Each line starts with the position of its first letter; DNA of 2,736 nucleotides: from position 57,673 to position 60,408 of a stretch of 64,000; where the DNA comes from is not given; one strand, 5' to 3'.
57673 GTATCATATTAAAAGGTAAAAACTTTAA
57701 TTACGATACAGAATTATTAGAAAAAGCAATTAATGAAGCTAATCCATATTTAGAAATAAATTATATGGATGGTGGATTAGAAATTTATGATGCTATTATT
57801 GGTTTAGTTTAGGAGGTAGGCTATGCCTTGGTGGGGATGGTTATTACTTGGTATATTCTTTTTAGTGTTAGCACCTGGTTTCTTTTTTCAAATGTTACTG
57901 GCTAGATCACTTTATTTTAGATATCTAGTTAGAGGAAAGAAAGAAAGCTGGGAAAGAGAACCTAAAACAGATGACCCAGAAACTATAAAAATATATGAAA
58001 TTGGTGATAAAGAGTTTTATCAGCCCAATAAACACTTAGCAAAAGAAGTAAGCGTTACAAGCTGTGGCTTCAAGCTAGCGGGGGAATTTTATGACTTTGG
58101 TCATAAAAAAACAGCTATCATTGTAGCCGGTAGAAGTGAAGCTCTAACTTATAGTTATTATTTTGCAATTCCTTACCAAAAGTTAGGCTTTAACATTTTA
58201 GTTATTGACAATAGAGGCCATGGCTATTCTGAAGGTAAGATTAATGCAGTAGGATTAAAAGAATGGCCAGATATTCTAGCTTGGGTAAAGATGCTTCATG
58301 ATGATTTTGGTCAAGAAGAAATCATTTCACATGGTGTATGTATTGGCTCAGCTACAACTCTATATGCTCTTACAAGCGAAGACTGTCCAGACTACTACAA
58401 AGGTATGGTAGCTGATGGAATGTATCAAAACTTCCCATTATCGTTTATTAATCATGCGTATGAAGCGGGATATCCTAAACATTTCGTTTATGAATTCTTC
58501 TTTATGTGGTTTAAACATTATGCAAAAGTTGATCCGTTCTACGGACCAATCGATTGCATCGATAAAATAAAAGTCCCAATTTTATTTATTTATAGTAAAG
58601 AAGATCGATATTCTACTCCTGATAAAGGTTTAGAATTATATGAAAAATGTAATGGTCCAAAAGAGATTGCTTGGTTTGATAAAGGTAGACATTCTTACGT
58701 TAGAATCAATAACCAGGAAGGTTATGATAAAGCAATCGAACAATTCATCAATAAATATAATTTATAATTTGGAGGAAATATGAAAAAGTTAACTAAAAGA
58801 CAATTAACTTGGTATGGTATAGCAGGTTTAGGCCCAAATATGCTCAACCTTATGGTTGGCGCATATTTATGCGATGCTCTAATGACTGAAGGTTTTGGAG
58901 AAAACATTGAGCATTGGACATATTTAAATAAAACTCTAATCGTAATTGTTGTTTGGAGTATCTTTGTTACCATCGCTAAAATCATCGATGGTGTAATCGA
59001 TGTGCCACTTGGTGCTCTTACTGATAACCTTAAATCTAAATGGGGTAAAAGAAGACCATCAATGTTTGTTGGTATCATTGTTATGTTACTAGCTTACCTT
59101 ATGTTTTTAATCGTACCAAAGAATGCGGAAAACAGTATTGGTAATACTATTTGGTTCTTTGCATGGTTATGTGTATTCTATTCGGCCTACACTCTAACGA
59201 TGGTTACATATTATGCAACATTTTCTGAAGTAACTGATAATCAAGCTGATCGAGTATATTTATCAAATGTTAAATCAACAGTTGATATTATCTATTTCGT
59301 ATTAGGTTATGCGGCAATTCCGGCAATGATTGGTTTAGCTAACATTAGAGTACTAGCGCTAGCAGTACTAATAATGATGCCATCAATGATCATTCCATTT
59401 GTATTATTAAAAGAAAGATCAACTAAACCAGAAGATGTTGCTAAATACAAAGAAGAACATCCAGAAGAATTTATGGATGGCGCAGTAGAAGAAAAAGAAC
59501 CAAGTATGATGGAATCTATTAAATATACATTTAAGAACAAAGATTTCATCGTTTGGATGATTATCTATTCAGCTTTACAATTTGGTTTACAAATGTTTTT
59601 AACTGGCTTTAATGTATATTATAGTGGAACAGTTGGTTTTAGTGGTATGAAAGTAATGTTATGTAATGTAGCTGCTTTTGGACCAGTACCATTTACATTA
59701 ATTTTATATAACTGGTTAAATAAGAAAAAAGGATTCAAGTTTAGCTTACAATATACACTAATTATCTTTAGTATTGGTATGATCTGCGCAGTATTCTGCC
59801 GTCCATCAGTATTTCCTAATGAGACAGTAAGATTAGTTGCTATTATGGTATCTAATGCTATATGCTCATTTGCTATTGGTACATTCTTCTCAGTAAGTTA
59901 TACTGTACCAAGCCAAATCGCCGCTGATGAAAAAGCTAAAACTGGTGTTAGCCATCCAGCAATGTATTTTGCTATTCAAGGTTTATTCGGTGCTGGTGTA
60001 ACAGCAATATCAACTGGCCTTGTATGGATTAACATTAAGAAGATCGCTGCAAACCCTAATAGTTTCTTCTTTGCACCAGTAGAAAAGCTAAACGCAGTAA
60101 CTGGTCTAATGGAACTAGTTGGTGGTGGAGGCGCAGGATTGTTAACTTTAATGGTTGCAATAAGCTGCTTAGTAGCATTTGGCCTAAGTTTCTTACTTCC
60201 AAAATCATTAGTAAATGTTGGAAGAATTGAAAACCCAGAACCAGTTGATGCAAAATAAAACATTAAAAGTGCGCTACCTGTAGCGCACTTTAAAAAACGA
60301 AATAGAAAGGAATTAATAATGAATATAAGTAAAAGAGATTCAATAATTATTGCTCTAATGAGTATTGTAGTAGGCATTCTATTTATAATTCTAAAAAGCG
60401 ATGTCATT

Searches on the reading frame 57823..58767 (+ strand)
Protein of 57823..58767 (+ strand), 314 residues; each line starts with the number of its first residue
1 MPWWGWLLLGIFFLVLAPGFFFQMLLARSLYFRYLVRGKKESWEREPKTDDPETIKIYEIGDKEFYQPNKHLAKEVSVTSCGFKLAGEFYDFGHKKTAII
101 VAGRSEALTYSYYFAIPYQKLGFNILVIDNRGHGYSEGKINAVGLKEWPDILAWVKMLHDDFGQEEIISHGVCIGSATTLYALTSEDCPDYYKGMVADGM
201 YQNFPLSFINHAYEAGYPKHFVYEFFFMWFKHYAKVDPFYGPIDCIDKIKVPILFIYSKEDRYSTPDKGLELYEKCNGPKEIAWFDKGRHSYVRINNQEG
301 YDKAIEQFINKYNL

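Call 59: search_protein_families(library=pfam, proteins=[window:57823-58767:+], max_evalue=0.00001)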
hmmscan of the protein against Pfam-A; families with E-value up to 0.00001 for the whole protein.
window:57823-58767:+ (314 aa): 2 families
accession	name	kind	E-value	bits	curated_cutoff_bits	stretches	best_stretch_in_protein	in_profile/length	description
PF12146.15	Hydrolase_4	-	3.8e-11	43.2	27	0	95-196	4-105/239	Serine aminopeptidase, S33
PF00561.26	Abhydrolase_1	-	1.9e-10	41.3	25.8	1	111-200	16-102/245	alpha/beta hydrolase fold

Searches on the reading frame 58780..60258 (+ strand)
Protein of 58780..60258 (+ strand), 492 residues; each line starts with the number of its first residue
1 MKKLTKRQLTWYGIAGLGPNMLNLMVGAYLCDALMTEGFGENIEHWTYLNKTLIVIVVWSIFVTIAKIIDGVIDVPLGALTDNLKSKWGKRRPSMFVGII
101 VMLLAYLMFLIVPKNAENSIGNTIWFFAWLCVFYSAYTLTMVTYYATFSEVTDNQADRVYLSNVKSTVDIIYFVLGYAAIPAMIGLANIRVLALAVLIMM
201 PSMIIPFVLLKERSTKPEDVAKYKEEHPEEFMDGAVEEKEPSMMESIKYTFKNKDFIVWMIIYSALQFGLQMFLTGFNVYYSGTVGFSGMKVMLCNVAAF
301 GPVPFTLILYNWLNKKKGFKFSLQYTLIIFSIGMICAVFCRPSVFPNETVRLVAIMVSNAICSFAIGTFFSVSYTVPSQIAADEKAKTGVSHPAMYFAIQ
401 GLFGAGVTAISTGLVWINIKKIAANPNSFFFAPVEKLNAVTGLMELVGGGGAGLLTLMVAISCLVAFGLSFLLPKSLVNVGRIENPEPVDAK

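Call 59: search_protein_families(library=pfam, proteins=[window:58780-60258:+], max_evalue=0.00001)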
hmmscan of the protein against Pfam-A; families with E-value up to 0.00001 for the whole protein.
window:58780-60258:+ (492 aa): 1 family
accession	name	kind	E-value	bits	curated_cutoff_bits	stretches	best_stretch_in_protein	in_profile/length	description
PF13347.12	MFS_2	-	3.1e-35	122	27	1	12-417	2-379/427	MFS/sugar transport protein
